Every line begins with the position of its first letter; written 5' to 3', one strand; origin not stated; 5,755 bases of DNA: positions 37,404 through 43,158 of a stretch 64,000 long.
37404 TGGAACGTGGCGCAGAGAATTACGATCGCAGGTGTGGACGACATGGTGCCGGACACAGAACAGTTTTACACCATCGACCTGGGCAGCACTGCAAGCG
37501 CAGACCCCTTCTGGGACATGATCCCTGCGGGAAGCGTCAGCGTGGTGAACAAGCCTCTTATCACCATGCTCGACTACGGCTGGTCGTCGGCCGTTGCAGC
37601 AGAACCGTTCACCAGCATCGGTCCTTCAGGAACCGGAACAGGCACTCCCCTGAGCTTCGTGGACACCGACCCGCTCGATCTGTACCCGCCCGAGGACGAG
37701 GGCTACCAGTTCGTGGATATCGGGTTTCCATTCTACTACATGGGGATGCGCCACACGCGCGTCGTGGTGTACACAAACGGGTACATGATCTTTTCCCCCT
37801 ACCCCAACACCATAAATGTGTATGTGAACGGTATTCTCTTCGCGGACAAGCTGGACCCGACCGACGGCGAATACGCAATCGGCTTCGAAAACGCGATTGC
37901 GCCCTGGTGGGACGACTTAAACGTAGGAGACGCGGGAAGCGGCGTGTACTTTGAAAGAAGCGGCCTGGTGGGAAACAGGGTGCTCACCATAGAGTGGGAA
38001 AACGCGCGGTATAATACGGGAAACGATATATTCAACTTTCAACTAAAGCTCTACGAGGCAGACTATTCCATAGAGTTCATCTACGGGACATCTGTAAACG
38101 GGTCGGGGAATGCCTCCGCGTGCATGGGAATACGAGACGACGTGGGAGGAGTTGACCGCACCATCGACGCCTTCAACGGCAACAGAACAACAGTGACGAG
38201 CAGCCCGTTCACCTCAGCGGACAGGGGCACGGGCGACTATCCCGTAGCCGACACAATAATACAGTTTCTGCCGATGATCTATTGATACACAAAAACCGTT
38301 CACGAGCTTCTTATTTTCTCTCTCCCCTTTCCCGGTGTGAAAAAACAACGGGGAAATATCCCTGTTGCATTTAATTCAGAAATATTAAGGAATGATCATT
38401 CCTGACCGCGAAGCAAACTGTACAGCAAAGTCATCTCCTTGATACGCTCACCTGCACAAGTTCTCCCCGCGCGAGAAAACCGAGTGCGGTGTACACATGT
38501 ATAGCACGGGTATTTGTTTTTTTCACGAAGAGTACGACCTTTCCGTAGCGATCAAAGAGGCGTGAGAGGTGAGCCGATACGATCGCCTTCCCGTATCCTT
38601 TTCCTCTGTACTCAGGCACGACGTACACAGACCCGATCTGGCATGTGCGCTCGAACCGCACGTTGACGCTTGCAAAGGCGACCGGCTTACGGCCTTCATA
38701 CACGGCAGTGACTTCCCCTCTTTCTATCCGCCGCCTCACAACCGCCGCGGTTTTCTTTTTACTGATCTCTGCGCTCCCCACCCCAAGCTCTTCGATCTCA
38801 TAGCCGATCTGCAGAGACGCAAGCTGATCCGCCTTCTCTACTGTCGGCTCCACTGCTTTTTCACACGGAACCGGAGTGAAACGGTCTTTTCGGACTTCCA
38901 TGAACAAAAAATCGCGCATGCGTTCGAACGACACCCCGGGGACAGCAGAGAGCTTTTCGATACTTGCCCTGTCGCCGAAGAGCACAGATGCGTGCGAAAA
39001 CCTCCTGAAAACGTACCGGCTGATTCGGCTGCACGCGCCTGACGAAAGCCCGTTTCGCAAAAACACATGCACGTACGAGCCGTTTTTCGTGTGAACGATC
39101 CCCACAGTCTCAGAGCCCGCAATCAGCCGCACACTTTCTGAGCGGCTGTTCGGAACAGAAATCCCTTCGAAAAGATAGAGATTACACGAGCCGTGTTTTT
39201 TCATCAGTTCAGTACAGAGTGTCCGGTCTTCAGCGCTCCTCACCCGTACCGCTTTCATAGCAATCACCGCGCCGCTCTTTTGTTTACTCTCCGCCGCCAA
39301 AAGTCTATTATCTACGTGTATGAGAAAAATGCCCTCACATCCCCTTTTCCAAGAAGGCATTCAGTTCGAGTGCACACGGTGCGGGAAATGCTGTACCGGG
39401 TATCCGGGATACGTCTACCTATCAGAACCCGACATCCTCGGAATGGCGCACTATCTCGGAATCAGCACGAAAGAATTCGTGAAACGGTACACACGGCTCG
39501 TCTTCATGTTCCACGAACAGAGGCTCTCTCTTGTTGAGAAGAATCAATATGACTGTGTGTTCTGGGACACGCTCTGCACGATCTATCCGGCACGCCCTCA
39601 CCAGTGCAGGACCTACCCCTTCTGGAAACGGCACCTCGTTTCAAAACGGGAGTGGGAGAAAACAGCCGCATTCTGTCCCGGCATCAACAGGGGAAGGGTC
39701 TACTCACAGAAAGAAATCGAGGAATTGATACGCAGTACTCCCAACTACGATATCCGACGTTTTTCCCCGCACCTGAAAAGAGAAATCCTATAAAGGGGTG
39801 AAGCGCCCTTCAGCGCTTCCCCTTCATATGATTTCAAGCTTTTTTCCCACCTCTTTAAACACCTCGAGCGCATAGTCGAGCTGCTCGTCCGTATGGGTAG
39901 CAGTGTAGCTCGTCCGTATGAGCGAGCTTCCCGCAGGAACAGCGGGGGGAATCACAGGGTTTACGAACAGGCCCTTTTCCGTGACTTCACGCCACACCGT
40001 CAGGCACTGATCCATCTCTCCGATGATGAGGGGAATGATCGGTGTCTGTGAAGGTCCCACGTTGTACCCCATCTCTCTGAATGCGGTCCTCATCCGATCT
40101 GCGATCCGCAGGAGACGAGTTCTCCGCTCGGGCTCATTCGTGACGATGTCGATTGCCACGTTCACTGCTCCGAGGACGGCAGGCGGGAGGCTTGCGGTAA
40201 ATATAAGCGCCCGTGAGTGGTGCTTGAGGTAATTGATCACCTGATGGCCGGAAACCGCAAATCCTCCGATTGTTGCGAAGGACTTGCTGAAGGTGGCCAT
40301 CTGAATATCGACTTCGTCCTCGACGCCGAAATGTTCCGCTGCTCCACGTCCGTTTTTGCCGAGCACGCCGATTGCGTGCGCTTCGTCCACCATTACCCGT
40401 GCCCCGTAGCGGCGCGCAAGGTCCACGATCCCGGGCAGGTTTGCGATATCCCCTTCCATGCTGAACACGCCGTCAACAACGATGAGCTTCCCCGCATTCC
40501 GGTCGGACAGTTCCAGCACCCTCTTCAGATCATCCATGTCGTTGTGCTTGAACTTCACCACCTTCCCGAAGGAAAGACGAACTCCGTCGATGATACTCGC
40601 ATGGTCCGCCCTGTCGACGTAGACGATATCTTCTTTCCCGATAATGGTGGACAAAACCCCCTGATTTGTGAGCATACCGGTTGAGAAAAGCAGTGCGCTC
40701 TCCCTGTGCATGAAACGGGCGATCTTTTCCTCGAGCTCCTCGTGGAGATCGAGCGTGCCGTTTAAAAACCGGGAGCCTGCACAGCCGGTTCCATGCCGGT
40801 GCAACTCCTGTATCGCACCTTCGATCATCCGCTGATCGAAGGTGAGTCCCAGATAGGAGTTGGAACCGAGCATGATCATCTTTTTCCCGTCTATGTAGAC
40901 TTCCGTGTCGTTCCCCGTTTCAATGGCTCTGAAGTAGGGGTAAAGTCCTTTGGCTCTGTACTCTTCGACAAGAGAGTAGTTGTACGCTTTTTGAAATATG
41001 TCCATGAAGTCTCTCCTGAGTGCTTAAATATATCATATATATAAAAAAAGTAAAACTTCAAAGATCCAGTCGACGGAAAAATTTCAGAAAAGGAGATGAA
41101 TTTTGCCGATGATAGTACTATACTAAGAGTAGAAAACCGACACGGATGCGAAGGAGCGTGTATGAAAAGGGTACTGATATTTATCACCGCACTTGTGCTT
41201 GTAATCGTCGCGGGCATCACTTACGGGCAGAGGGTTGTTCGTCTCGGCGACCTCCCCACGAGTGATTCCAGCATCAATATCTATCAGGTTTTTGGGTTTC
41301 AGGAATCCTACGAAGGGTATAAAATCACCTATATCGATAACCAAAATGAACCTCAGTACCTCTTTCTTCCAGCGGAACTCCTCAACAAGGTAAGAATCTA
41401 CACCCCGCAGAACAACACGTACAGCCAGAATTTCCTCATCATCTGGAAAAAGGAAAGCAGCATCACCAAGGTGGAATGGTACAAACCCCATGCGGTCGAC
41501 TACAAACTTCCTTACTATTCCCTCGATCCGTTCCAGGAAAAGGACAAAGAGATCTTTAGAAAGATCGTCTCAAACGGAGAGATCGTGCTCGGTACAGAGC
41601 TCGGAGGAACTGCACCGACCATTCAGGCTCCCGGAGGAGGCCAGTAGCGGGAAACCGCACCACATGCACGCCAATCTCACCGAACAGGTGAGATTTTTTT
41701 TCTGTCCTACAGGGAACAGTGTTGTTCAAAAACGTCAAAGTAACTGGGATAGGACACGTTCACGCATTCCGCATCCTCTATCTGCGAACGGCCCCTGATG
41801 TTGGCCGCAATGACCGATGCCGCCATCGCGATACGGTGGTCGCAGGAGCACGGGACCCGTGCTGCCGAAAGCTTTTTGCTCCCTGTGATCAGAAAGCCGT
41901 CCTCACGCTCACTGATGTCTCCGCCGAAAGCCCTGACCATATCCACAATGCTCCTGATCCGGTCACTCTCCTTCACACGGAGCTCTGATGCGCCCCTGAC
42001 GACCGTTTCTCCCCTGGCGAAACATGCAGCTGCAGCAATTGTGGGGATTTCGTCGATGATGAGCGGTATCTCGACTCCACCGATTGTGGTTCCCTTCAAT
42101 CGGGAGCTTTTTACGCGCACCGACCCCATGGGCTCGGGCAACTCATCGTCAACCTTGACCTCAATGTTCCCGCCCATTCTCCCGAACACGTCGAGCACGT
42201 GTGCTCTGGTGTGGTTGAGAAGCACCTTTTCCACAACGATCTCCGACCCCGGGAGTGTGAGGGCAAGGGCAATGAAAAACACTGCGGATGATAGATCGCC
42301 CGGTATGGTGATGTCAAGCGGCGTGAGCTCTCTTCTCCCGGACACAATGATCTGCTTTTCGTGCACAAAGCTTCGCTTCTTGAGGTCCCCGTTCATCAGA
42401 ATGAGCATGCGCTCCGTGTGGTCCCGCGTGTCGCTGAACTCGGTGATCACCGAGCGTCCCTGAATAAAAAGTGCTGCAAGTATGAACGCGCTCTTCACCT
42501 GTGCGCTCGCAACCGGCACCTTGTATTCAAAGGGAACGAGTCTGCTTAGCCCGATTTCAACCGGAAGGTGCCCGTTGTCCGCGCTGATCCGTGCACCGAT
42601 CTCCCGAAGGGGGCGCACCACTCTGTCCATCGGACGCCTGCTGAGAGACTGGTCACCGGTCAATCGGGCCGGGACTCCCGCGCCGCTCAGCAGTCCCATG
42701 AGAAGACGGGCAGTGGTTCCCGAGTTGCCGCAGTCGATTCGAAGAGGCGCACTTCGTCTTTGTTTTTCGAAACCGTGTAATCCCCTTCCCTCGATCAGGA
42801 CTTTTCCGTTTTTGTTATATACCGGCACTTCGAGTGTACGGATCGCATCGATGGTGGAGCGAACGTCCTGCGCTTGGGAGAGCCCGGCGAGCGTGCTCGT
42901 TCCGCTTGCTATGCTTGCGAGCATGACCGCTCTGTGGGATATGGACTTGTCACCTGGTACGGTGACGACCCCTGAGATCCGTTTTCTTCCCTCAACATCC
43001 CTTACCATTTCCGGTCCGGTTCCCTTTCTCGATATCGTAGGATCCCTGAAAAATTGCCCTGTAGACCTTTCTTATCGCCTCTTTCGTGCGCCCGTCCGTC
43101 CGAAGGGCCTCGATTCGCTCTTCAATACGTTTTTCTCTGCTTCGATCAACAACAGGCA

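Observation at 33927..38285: About 1450-aa lipoprotein built from ~10 Calx-beta-like repeats with a NIDO-like C-terminal domain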

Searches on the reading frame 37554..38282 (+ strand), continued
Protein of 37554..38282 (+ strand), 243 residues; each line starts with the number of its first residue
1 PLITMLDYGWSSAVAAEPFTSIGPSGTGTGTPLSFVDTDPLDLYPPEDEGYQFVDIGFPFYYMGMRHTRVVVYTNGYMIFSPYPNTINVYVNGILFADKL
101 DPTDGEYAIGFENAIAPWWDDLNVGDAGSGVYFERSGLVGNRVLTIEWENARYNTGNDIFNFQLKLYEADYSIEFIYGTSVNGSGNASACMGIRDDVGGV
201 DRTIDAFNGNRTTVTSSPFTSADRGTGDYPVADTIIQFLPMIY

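Call 60: find_encoding_contigs(protein=P0063, flank=6000, max_places=2)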
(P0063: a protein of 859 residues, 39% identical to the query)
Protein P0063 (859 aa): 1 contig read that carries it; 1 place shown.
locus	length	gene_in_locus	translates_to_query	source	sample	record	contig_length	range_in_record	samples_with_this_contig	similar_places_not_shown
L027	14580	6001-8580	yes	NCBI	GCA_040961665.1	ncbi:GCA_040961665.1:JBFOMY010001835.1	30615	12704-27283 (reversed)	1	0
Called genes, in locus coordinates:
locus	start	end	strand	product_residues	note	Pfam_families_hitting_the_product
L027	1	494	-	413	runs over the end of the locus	PF00248:Aldo_ket_red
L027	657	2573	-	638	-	-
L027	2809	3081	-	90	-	-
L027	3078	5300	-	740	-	-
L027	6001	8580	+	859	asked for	PF03160:Calx-beta (faint)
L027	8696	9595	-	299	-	-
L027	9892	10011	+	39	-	-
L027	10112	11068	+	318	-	-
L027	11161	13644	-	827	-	PF01584:CheW, PF01476:LysM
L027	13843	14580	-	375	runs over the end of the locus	PF04015:DUF362, PF00037:Fer4 (weak)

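Call 70: search_protein_families(library=ncbifam, alignment_id=A1, max_evalue=0.01)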
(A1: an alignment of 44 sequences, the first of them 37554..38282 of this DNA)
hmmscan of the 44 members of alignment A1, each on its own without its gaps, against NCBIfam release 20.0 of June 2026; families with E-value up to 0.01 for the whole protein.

A. member 1, window:37554-38282:+ (243 aa): 0 families

B. families by the number of members that match (of 44 scanned): 0 families

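Call 72: search_protein_families(library=pfam, proteins=[P0022, P0041, P0046, P0055, P0067, P0073, P0074, P0098, P0112, P0115], max_evalue=0.001)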
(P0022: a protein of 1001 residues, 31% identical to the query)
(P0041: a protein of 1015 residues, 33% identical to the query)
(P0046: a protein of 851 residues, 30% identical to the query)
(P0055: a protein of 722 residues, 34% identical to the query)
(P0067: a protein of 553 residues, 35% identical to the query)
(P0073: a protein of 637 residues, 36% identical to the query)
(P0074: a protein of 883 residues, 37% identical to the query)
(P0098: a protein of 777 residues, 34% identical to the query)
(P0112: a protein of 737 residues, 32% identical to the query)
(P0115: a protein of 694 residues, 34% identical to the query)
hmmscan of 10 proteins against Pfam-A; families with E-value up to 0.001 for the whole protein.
P0022 (1001 aa): 5 families
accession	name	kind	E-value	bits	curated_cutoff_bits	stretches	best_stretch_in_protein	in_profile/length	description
PF00028.23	Cadherin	-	1.1e-21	77.5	28.8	2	598-686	3-93/93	Cadherin domain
PF07317.18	PilZN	-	6.9e-09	36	23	0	276-330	21-75/107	Flagellar regulator YcgR, PilZN domain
PF16508.11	NIBRIN_BRCT_II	-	8.3e-05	23.4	27.2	0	252-295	10-53/122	Second BRCT domain on Nijmegen syndrome breakage protein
PF15415.12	Mfa_like_2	-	0.00012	21.8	20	0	249-307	97-154/303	Fimbrillin-like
PF21027.3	Sde0182_C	-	0.00017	22.5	27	0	595-636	33-74/83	Cellulose-binding protein Sde0182, C-terminal domain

P0041 (1015 aa): 3 families
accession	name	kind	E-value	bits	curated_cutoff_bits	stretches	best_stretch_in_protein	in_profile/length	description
PF01833.30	TIG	-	1.4e-32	112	20.9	3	670-748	1-83/84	IPT/TIG domain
PF18962.6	Por_Secre_tail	-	2.7e-11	44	27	1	939-1013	1-74/75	Secretion system C-terminal sorting domain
PF07610.17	DUF1573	-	0.00023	21.6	26.1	1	262-348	10-97/98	Protein of unknown function (DUF1573)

P0046 (851 aa): 0 families

P0055 (722 aa): 1 family
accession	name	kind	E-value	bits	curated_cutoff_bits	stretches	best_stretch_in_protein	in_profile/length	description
PF06119.19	NIDO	-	8.3e-16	59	25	0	173-276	2-131/186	Nidogen-like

P0067 (553 aa): 1 family
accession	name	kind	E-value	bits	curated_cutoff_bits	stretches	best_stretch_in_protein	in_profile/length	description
PF13620.12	CarboxypepD_reg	-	8.2e-07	29.7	32.3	1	472-530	1-60/82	Carboxypeptidase regulatory-like domain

P0073 (637 aa): 0 families

P0074 (883 aa): 1 family
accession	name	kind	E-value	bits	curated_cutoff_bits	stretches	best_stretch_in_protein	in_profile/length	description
PF01436.27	NHL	-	7.3e-16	57.8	20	2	777-804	1-28/28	NHL repeat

P0098 (777 aa): 0 families

P0112 (737 aa): 1 family
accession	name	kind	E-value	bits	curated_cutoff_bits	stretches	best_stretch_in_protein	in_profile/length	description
PF06119.19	NIDO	-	1.2e-06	29.1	25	0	256-303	4-50/186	Nidogen-like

P0115 (694 aa): 1 family
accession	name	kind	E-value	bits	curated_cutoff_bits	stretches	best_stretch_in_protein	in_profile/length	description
PF19081.6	Ig_7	-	7.9e-34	116.3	27.3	2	539-613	7-84/84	Ig-like domain CHU_C associated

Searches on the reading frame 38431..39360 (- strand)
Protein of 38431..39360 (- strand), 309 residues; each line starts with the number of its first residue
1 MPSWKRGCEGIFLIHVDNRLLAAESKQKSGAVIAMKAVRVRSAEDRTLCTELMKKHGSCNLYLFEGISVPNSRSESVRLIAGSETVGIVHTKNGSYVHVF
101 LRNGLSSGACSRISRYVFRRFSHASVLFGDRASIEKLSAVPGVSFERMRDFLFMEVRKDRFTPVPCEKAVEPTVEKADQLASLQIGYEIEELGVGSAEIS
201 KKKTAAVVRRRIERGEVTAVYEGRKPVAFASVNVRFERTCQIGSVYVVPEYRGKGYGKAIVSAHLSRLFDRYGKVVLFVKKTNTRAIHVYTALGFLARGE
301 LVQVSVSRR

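Call 16: search_protein_families(library=pfam, proteins=[window:38431-39360:-], max_evalue=0.001)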
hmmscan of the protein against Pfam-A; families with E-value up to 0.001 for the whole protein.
window:38431-39360:- (309 aa): 5 families
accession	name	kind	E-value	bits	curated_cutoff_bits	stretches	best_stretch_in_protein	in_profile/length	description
PF00583.31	Acetyltransf_1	-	8.2e-16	58.8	20.7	1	214-295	32-116/116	Acetyltransferase (GNAT) family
PF13508.13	Acetyltransf_7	-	9.9e-11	42.3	27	1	215-295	3-82/84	Acetyltransferase (GNAT) domain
PF08445.16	FR47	-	1.6e-10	41.3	22.1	1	240-298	22-80/86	FR47-like protein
PF13673.13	Acetyltransf_10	-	5.5e-08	33.3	23.6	1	204-299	18-111/128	Acetyltransferase (GNAT) domain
PF13302.13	Acetyltransf_3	-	0.00022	22.4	25.4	1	227-295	66-137/138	Acetyltransferase (GNAT) domain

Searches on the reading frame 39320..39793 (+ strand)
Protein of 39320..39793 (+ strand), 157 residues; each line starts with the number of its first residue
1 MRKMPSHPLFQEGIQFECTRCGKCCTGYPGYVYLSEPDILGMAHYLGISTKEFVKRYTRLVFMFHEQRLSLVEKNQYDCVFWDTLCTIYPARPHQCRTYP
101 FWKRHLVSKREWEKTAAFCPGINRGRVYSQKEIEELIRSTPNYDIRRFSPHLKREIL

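Call 16: search_protein_families(library=pfam, proteins=[window:39320-39793:+], max_evalue=0.001)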
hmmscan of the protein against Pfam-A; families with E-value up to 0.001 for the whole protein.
window:39320-39793:+ (157 aa): 1 family
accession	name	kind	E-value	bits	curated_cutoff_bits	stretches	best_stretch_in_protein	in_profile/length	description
PF03692.20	CxxCxxCC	-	2.8e-13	50.8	23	1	17-120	1-85/85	Putative zinc- or iron-chelating domain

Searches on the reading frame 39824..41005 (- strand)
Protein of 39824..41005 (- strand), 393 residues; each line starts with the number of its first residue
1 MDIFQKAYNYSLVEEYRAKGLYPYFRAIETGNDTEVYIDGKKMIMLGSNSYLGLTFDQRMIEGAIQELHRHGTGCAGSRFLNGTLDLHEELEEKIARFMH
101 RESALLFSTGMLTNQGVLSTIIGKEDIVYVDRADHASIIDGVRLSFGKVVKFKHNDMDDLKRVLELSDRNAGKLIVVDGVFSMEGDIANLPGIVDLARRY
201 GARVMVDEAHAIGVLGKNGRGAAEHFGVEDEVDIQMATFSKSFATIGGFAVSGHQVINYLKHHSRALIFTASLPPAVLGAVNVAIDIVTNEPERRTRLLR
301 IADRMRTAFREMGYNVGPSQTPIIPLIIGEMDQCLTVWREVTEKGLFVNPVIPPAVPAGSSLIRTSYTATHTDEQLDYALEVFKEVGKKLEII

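Call 16: search_protein_families(library=pfam, proteins=[window:39824-41005:-], max_evalue=0.001)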
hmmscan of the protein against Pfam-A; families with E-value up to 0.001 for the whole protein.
window:39824-41005:- (393 aa): 4 families
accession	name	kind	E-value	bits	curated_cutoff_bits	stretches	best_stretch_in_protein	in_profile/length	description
PF00155.27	Aminotran_1_2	-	3.5e-59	201.3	19.7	1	42-382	2-360/361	Aminotransferase class I and II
PF01053.26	Cys_Met_Meta_PP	-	3.5e-06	26.2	27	1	55-215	27-181/381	Cys/Met metabolism PLP-dependent enzyme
PF00266.25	Aminotran_5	-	8.1e-05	22.2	21.5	1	80-213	37-181/371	Aminotransferase class-V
PF01212.27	Beta_elim_lyase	-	0.00026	20.9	27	1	89-263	35-222/288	Beta-eliminating lyase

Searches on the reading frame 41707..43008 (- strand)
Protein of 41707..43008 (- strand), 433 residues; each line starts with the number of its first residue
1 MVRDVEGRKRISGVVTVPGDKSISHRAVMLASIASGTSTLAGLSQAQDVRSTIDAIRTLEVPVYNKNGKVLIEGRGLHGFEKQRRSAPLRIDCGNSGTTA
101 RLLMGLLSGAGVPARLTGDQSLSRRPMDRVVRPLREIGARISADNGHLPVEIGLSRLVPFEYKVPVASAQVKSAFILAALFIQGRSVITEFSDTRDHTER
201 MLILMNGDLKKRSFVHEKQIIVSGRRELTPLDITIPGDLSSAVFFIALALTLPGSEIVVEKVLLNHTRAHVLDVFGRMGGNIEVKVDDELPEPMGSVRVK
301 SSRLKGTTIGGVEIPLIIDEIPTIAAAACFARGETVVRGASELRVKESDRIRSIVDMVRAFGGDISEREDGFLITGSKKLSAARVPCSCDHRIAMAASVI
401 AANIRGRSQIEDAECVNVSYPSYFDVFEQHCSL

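Call 16: search_protein_families(library=pfam, proteins=[window:41707-43008:-], max_evalue=0.001)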
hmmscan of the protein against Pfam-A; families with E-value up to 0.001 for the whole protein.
window:41707-43008:- (433 aa): 1 family
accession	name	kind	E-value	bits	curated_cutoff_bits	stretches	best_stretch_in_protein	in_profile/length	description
PF00275.25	EPSP_synthase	-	5.7e-107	358.5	22.8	1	5-426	1-416/417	EPSP synthase (3-phosphoshikimate 1-carboxyvinyltransferase)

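Call 43: find_related_loci(query=window:41707-43008:-, collection=genome_contigs, flank=10000)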
Query window:41707-43008:- (433 aa) in genome_contigs; peptide patterns used: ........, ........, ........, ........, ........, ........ (x = any residue, [..] = any of these).
221 stretches matched a pattern; 25 encode a relative of the query (tblastn E <= 1e-3); 25 distinct loci.
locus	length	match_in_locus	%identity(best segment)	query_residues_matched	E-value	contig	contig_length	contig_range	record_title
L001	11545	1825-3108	64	1-428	0e+0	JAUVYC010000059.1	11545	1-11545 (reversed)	MAG: Spirochaetota bacterium isolate CSMAG_1232 CSMAG_1232_k141_604371_length_11545_cov_8.7173, whole genome shotgun seq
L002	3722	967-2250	58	1-428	6e-172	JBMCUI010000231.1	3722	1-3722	MAG: Spirochaetota bacterium isolate D4M11_14 NODE_17550_length_3722_cov_5.572403, whole genome shotgun sequence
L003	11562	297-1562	57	4-425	8e-158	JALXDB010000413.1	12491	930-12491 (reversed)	MAG: Spirochaetes bacterium isolate T2_metabat2_scaf2bin.224 T2_NODE_5899_length_12491_cov_2.689016, whole genome shotgu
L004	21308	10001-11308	54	1-428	3e-156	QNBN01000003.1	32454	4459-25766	MAG: Spirochaetes bacterium isolate B62_G9 B62_Guay9_scaffold_00392, whole genome shotgun sequence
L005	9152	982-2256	56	5-429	2e-147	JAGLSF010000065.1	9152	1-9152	MAG: Spirochaetes bacterium isolate RS_9_44 ROV157_9.bin.44.fa_65, whole genome shotgun sequence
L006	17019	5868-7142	56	5-429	1e-145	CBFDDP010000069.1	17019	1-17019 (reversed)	MAG TPA_asm: uncultured bacterium isolate SRR26215674_binner13_Refined_32 genome assembly, contig: ERZ25073485.2188, who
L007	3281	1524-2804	54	3-429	5e-136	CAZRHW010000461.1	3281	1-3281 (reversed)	MAG TPA_asm: uncultured Bacteroides sp. isolate SRP214966_co4_424 genome assembly, contig: NODE_53410_length_3281_cov_4.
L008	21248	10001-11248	40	9-429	2e-91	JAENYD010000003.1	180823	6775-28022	MAG: Clostridium thermobutyricum isolate B5_bin.2 B5_bin2_NODE_39_length_180823_cov_11.064680, whole genome shotgun sequ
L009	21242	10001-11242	40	10-430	2e-89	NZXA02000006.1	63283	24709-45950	MAG: bacterium isolate NAT430 33815, whole genome shotgun sequence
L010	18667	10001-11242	39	10-430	5e-88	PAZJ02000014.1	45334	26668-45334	MAG: bacterium isolate SP78 68005, whole genome shotgun sequence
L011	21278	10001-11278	39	11-429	2e-87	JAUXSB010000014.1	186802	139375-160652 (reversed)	MAG: Candidatus Omnitrophota bacterium isolate C12_metabat.bin.33_sub C12_k141_199370, whole genome shotgun sequence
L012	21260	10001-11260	41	2-429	1e-86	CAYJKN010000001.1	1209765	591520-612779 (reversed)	MAG TPA_asm: uncultured Ignavibacteriaceae bacterium isolate ERP124720_co1_90 genome assembly, contig: NODE_5_length_120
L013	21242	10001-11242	39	10-430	2e-86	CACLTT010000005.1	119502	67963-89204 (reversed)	uncultured Candidatus Hydrogenedens sp. isolate AG-470-J09 genome assembly, contig: AG-470-J09_AG-470-J09_NODE_5, whole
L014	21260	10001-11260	41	2-429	2e-86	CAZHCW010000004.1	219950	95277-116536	MAG TPA_asm: uncultured Ignavibacteriaceae bacterium isolate binchicken_co269_63 genome assembly, contig: NODE_47_length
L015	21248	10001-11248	41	9-424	7e-86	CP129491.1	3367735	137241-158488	MAG: Ignavibacteriaceae bacterium isolate cMAG.5 chromosome, complete genome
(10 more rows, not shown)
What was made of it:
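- On T9SS cargo (RemA/RemZ-like): The organism is a spirochaete (call 43).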
